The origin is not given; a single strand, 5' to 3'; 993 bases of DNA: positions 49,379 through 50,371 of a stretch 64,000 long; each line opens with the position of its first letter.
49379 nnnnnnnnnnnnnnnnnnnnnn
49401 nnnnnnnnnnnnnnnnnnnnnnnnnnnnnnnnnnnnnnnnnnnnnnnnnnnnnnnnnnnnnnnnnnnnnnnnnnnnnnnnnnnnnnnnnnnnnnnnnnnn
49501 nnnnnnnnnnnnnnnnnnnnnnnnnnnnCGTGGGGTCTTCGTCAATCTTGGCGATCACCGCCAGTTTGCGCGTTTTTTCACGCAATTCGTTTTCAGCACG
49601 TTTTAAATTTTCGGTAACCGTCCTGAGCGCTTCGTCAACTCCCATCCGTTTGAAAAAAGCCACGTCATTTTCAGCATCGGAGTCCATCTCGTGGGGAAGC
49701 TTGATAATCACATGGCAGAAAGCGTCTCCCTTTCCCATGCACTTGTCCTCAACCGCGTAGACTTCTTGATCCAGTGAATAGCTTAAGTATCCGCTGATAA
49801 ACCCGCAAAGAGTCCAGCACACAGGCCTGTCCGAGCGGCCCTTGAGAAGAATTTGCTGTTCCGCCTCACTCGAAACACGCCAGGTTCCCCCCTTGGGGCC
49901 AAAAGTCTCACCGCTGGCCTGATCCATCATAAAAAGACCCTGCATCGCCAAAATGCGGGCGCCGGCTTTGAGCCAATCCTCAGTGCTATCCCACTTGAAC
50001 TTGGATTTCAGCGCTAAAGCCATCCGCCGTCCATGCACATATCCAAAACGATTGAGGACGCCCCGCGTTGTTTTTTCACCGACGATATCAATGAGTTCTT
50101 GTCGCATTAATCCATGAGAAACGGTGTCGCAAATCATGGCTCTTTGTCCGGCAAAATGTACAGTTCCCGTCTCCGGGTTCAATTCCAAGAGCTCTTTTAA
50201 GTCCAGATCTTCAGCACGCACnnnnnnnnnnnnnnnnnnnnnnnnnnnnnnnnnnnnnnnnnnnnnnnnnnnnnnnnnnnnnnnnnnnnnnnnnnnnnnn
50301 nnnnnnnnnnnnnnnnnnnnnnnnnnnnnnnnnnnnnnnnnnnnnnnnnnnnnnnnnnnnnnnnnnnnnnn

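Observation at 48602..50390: V4R/XylR-N-type sigma-54 activator behind its own sigma-54 promoter and UAS-like sites (autoregulatory hub?)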

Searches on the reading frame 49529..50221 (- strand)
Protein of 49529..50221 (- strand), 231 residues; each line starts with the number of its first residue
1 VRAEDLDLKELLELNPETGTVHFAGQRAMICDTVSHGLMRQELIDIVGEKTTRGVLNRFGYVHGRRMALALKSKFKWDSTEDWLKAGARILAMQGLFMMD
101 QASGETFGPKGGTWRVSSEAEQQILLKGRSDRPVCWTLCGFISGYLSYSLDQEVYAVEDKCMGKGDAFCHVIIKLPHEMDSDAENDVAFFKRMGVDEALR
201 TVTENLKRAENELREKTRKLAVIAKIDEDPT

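Call 31: search_solved_structures(query=window:49529-50221:-, max_evalue=0.01, show_alignments=4)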
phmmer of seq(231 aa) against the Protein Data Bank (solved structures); distinct sequences matched with E-value up to 0.01: 4.
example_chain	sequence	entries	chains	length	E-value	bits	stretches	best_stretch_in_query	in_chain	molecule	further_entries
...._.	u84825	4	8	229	2.6e-15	59.9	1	7-195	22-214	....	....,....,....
7vqf_A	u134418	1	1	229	3.3e-14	56.2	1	7-195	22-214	Phenol sensing regulator, MopR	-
5fru_A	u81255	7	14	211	3.4e-14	56.2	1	12-191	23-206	Positive phenol-degradative gene regulator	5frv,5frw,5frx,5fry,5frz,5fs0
6iy8_A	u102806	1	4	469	1.9e-12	50.5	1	9-202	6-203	Positive regulator CapR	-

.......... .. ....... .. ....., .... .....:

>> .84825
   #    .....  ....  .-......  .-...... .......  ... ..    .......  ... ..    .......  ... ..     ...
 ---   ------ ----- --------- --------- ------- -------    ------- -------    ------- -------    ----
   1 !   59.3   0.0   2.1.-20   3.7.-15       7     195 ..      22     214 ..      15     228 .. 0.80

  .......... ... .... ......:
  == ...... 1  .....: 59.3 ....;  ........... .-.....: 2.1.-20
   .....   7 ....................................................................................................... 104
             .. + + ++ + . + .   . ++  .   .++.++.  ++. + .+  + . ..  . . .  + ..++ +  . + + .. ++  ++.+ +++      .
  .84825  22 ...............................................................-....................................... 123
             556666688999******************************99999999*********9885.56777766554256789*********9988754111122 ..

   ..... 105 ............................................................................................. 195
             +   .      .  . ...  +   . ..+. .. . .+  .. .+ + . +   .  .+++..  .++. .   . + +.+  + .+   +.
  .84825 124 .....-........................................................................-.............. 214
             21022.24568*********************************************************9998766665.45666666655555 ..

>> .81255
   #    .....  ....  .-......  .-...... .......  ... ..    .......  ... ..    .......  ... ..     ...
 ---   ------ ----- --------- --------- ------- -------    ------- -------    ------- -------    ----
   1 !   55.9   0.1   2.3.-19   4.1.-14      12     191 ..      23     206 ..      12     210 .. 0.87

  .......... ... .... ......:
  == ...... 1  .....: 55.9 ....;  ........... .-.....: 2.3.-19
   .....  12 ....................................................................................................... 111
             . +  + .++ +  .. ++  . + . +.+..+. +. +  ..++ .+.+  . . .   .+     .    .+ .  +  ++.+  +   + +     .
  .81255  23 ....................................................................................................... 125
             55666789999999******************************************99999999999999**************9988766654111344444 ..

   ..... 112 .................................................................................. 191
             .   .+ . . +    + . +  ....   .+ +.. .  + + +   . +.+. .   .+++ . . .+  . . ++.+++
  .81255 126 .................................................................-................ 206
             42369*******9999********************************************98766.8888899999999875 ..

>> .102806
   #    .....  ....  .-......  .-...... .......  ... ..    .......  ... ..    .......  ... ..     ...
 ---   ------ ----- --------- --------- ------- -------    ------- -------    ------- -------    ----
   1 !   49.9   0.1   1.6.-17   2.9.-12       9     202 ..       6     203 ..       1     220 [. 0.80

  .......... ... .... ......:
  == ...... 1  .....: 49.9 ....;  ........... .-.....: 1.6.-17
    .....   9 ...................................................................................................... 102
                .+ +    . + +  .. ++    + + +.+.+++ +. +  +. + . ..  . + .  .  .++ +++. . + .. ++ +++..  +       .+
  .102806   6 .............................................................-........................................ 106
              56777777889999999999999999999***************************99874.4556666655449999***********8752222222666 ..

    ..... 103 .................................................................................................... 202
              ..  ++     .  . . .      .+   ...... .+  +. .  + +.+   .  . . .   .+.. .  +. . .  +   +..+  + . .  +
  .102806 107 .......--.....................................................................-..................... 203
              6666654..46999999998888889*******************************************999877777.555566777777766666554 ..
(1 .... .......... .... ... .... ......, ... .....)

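Call 75: search_protein_representatives(protein=window:49622-50221:-)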
Query: 200 residues. Proteins with E-value up to 0.001 (for the whole library): 1025; up to 1e-10: 511; up to 1e-30: 38. The best 150 are listed.
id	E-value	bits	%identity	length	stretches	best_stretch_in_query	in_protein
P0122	4.4e-84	297.4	64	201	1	1-199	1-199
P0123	5.8e-69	248.0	56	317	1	1-200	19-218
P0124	7.7e-52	192.1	44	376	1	1-198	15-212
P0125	3.3e-51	190.1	45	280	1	1-193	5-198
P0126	4.7e-47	176.5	49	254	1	1-171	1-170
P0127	1.5e-46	174.9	48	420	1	1-178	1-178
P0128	2.4e-45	171.0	42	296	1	1-199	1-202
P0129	3.8e-44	167.0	58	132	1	6-137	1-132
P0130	2.6e-43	164.3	58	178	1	13-144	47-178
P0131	1.2e-42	162.1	42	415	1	9-199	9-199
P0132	1.3e-42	162.0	47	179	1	1-165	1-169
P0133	4.9e-42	160.1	40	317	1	7-191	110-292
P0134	9.7e-42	159.2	41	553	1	1-196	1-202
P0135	5.2e-41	156.8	41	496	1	1-200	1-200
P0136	5.8e-41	156.7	43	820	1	1-199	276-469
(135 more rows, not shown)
